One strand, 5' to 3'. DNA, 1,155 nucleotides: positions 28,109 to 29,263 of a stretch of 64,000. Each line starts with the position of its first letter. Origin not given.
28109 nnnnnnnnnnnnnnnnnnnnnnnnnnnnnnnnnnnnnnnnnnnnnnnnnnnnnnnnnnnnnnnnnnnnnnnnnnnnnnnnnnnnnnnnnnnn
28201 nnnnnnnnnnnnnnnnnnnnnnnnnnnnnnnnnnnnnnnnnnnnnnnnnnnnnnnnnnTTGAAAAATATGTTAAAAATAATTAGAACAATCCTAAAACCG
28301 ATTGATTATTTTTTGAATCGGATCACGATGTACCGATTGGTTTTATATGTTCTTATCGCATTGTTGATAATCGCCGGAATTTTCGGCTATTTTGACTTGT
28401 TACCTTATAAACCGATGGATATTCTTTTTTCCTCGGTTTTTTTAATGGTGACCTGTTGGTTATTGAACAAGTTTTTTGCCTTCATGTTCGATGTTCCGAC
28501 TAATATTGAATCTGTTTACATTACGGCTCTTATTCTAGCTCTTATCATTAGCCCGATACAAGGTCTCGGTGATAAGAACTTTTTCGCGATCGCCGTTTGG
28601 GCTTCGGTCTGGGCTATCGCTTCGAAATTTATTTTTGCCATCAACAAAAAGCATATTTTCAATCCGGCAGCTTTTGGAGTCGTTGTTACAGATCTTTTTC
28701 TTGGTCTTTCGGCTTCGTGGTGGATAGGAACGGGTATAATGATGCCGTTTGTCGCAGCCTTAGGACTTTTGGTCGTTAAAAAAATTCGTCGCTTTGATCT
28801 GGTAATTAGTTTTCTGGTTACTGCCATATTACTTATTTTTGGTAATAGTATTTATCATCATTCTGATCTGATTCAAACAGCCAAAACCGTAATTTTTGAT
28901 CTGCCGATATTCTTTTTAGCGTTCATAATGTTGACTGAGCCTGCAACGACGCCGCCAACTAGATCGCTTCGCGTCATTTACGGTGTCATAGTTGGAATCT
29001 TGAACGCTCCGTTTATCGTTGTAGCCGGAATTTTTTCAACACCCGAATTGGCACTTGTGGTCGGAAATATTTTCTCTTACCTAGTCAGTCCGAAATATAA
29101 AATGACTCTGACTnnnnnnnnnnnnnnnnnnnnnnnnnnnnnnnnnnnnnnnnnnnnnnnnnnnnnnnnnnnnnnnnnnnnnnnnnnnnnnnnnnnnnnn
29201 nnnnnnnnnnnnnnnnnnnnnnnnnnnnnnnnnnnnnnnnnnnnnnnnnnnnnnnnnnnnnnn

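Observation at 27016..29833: Compact flavinylation-linked membrane redox module: FMN-binding protein, ApbE, and an RnfD/NqrB-like domain fused to an FNR-like domain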

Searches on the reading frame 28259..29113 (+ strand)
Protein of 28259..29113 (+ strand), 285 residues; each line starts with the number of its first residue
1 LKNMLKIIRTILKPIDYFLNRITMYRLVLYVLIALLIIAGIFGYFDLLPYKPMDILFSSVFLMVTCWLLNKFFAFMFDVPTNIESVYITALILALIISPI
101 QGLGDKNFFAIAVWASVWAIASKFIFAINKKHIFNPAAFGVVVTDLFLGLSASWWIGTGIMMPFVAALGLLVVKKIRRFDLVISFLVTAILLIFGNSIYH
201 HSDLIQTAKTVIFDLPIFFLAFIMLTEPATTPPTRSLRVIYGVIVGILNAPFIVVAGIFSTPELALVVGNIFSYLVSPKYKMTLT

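Call 20: search_solved_structures(query=window:28259-29113:+, max_evalue=10, show_alignments=3)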
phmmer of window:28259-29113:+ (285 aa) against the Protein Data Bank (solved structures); distinct sequences matched with E-value up to 10: 0.

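Call 23: search_protein_representatives(protein=window:28259-29113:+)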
Query: 285 residues. Proteins with E-value up to 0.001 (for the whole library): 1682; up to 1e-10: 856; up to 1e-30: 353. The best 150 are listed.
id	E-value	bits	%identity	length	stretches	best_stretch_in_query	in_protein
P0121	1.2e-80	287.6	52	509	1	12-285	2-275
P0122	4.7e-73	262.7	50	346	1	12-284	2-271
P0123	5.2e-71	255.9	51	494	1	24-284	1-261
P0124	1.2e-66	241.6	49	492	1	13-285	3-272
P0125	4.6e-66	239.7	49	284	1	12-282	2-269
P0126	5.5e-66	239.5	46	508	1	15-284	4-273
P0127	1.6e-65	237.9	47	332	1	12-284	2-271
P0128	9.2e-65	235.4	49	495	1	13-285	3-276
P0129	1.7e-64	234.5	46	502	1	12-283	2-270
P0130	2.8e-63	230.6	47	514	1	9-281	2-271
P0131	8.1e-62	225.8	47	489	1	15-284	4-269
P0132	1.0e-61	225.5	47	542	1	13-284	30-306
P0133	1.2e-61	225.2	49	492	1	24-284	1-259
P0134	1.0e-60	222.2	44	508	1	7-282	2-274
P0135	1.5e-60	221.6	48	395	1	12-284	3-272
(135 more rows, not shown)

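Call 27: search_solved_structures(query=A2, max_evalue=10, show_alignments=4)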
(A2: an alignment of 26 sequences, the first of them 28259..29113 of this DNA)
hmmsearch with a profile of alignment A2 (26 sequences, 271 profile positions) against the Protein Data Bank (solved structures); distinct sequences matched with E-value up to 10: 1.
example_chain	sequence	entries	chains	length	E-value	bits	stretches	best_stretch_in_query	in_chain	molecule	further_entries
8ahx_D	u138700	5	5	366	4.7e-06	29.4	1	147-258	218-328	Ion-translocating oxidoreductase complex subunit D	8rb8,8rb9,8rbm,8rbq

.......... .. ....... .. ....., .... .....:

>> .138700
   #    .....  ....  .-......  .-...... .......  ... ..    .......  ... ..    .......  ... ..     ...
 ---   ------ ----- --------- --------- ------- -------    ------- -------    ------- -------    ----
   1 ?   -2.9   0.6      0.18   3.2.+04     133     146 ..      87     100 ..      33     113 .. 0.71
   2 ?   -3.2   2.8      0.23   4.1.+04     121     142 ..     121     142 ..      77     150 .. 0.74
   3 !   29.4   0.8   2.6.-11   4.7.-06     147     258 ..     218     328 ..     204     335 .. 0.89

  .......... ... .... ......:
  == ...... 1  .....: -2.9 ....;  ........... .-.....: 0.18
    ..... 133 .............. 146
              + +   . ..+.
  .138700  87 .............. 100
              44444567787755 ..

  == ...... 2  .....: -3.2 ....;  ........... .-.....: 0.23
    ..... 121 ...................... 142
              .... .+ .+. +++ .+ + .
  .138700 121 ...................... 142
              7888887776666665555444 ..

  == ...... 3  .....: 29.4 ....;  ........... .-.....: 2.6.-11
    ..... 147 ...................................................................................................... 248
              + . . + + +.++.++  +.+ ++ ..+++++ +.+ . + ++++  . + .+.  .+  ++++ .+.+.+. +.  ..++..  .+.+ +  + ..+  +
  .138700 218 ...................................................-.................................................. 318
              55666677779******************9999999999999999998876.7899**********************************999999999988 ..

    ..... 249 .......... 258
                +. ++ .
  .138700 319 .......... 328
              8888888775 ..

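Call 31: find_related_loci(query=A2, collection=genome_contigs, flank=5000)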
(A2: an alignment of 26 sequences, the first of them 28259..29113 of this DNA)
Query A2 (285 aa) in genome_contigs; peptide patterns used: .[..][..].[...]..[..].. (x = any residue, [..] = any of these).
600 stretches matched a pattern (row limit reached: there are more); 592 encode a relative of the query (tblastn E <= 1e-3); the best 80 are kept; 80 distinct loci.
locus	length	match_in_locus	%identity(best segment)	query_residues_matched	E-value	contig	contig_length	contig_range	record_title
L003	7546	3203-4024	56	11-284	1e-93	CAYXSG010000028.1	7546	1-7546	MAG TPA_asm: uncultured Candidatus Saccharibacteria bacterium isolate binchicken_co54_30 genome assembly, contig: NODE_1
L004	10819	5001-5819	57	12-284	2e-93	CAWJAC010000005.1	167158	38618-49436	MAG: Candidatus Zambryskibacteria bacterium isolate MFD03726.bin.2.15 genome assembly, contig: contig_71664, whole genom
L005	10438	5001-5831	54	10-284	4e-92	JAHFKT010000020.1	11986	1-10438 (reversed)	MAG: Candidatus Yanofskybacteria bacterium isolate nzgw416 NODE_3740_length_11987_cov_3.668043, whole genome shotgun seq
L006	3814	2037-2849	55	15-285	7e-91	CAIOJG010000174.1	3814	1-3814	MAG: Candidatus Magasanikbacteria bacterium isolate AM_bin-3693 genome assembly, contig: bin-3693:174/190, whole genome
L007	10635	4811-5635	53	11-285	3e-89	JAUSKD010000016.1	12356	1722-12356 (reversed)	MAG: Candidatus Peribacter sp. isolate E14_metabat.bin.351 E14_k141_764596, whole genome shotgun sequence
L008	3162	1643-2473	53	2-285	2e-90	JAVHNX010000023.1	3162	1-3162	MAG: Candidatus Paceibacterota bacterium isolate WB02no17_34_18 NODE_26486_length_3162_cov_10.907950, whole genome shotg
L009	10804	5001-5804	55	11-278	6e-89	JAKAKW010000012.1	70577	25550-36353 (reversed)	MAG: bacterium isolate WY4.bin98 NODE_407_length_70577_cov_2.505550, whole genome shotgun sequence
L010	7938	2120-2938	54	12-284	2e-88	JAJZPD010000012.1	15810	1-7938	MAG: bacterium isolate SKS1.bin112 NODE_6630_length_15810_cov_2.305618, whole genome shotgun sequence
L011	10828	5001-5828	53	9-284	2e-88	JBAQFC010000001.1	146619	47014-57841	MAG: Minisyncoccia bacterium isolate MFD12003_ilm_asm_bin59 k127_127655, whole genome shotgun sequence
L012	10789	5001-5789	54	15-278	2e-87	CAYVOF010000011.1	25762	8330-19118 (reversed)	MAG TPA_asm: uncultured Candidatus Saccharibacteria bacterium isolate SRP192515_co2_194 genome assembly, contig: NODE_14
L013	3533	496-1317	54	11-284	3e-88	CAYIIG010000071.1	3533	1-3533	MAG TPA_asm: uncultured Candidatus Saccharibacteria bacterium isolate ERP119705_co20_252 genome assembly, contig: NODE_4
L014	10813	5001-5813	52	11-284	4e-87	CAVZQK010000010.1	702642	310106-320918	MAG: uncultured Chloroflexia bacterium isolate MFD09603.bin.2.180 genome assembly, contig: contig_2299, whole genome sho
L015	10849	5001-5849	52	3-285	1e-86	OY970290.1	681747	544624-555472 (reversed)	MAG: uncultured bacterium isolate MFD00082.bin.c.8 genome assembly, chromosome: 1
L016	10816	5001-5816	53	1-282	1e-85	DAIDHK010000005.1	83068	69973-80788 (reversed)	MAG TPA_asm: Candidatus Levyibacteriota bacterium isolate clean343 NODE_5_length_83068_cov_11.519008, whole genome shotg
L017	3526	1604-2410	55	19-284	1e-85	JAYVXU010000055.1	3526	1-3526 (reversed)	MAG: Candidatus Adlerbacteria bacterium isolate GL85_DN_metabinner_15 GL85_DN_metabinner_15_54, whole genome shotgun seq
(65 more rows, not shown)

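Call 41: predict_structure(alignment_id=A2)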
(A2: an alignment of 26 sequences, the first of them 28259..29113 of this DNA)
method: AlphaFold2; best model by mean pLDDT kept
length: 285 residues; sequences in the alignment: 26
mean_pLDDT: 93.3   pTM: 0.90
mean pLDDT of the five models: 93.3, 92.4, 91.9, 91.7, 91.5
residues with pLDDT >= 90: 250; 70-90: 26; 50-70: 4; < 50: 5
segments of 3 or more residues with pLDDT < 50: 281-285
pLDDT, mean of each block of 10 residues (from residue 1): 95 96 96 98 97 98 98 96 96 97 95 97 89 93 94 92 97 97 97 95 94 92 94 96 95 72 95 85 45
secondary structure, 60 per line:
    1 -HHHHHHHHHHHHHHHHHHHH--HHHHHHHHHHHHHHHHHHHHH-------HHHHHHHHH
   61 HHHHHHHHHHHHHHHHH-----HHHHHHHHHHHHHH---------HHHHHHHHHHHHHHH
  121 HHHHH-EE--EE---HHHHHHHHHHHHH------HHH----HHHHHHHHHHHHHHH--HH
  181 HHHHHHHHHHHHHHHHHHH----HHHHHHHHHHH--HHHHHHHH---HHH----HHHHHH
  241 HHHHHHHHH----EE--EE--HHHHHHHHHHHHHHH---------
elements in order: H2-21 H24-44 H52-77 H83-96 H106-125 H136-148 H162-176 H179-199 H204-214 H217-224 H235-249 H262-276

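Call 45: fold_search(model_id=the predicted structure, library=pdb)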
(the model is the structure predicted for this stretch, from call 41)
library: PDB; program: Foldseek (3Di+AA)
matches with E <= 10: 83; with E <= 0.001: 15
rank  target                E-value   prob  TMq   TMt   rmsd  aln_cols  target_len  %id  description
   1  8ahx_D                1.1e-05  1.00  0.67  0.56   5.9       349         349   14  Cryo-EM structure of the nitrogen-fixation associated NADH:ferredoxin oxidoreductase RNF from Azotobacter vinelandii (released 2023-11-01)
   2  9eri_D                2.3e-05  1.00  0.64  0.58   6.6       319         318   17  Cryo-EM structure of sodium pumping Rnf complex from Acetobacterium woodii bound to NADH (released 2025-03-05)
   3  8rbq_D                3.0e-05  1.00  0.66  0.62   7.1       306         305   16  Cryo-EM structure of the NADH:ferredoxin oxidoreductase RNF from Azotobacter vinelandii, dithionite reduced (released 2024-06-26)
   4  9uuu_B                3.2e-05  1.00  0.60  0.46   5.9       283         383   14  Cryo-EM structure of Na+-translocating NADH-ubiquinone oxidoreductase from Vibrio cholerae reduced by NADH (released 2025-06-25)
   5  7xk3_B                5.0e-05  1.00  0.59  0.45   4.9       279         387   16  Cryo-EM structure of Na+-pumping NADH-ubiquinone oxidoreductase from Vibrio cholerae, state 1 (released 2022-07-20)
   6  9lrr_B                6.0e-05  1.00  0.62  0.44   5.9       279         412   14  Cryo-EM structure of Na+-translocating NADH-ubiquinone oxidoreductase NqrB-G141A mutant from Vibrio cholerae with boun (released 2025-04-23)
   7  8ad0_B                1.1e-04  1.00  0.60  0.46   5.7       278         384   15  X-ray structure of Na+-NQR from Vibrio cholerae in different conformation at 3.1 A (released 2023-07-12)
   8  7xk6_B                1.2e-04  1.00  0.57  0.41   5.5       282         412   16  Cryo-EM structure of Na+-pumping NADH-ubiquinone oxidoreductase from Vibrio cholerae, with aurachin D-42 (released 2022-07-20)
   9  9ud3_B                1.2e-04  1.00  0.54  0.41   5.9       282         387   15  Cryo-EM structure of Na+-translocating NADH-ubiquinone oxidoreductase NqrB-T236Y mutant from Vibrio cholerae (released 2025-06-25)
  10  8a1x_B                2.4e-04  1.00  0.58  0.43   5.7       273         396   15  Sodium pumping NADH-quinone oxidoreductase with inhibitor DQA (released 2023-06-14)
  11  8acw_B                4.6e-04  1.00  0.56  0.44   5.6       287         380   17  X-ray structure of Na+-NQR from Vibrio cholerae at 3.4 A resolution (released 2023-07-12)
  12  7zc6_D                5.2e-04  1.00  0.66  0.62   5.2       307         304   17  Na+ - translocating ferredoxin: NAD+ reductase (Rnf) of C. tetanomorphum (released 2022-09-28)
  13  8a1v_B                6.2e-04  1.00  0.55  0.41   6.1       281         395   17  Sodium pumping NADH-quinone oxidoreductase with substrate Q2 (released 2023-06-14)
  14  8a1t_B                6.5e-04  1.00  0.53  0.40   6.1       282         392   16  Sodium pumping NADH-quinone oxidoreductase (released 2023-06-14)
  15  8evu_B                8.5e-04  1.00  0.56  0.40   5.8       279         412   16  Cryo EM structure of Vibrio cholerae NQR (released 2022-11-16)
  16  8xde_A                3.7e-01  0.89  0.44  0.39   8.2       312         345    9  Cryo-EM structure of human urea transporter A3. (released 2024-12-04)
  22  8xd7_A                1.0e+00  0.69  0.46  0.41   8.2       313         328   11  Cryo-EM structure of inhibitor 25a bound human urea transporter A2. (released 2024-12-04)
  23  8xdi_A                1.0e+00  0.63  0.44  0.38   9.6       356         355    8  Cryo-EM structure of zebrafish urea transporter. (released 2024-12-04)
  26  8xdf_A                1.3e+00  0.44  0.41  0.36  11.7       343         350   11  Cryo-EM structure of human urea transporter B. (released 2024-12-04)
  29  8xdh_A                2.0e+00  0.51  0.46  0.39   8.6       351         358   10  Cryo-EM structure of zebrafish urea transporter. (released 2024-12-04)
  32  8xdg_A                2.1e+00  0.38  0.43  0.38   9.8       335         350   11  Cryo-EM structure of zebrafish urea transporter. (released 2024-12-04)
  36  8qyy_A                3.0e+00  0.06  0.15  0.17  22.8       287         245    9  Zorya anti-bacteriophage defense system ZorAB, ZorA delta_435-729, ZorA tail tip deletion. (released 2024-11-06)
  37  8qyd_A                3.0e+00  0.06  0.15  0.15  22.7       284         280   10  Zorya anti-bacteriophage defense system ZorAB (released 2024-11-06)
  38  8t45_B                3.1e+00  0.02  0.13  0.10  23.8       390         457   12  Cryo-EM Analysis of AE1 Structure in 100 mM NaHCO3 Buffer: Form2 (released 2024-05-22)
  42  7ldg_C                4.2e+00  0.04  0.15  0.18  16.1       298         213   11  Crystal structure of the MEILB2-BRCA2 complex (released 2021-08-11)
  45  9hcj_A5               4.8e+00  0.02  0.11  0.06  16.9       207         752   12  D. discoideum nuclear pore complex (released 2024-12-25)
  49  9au7_A                5.5e+00  0.02  0.13  0.09  18.7       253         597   13  Human Retriever VPS35L/VPS29/VPS26C complex bound to SNX17 peptide (Composite Map) (released 2024-10-30)
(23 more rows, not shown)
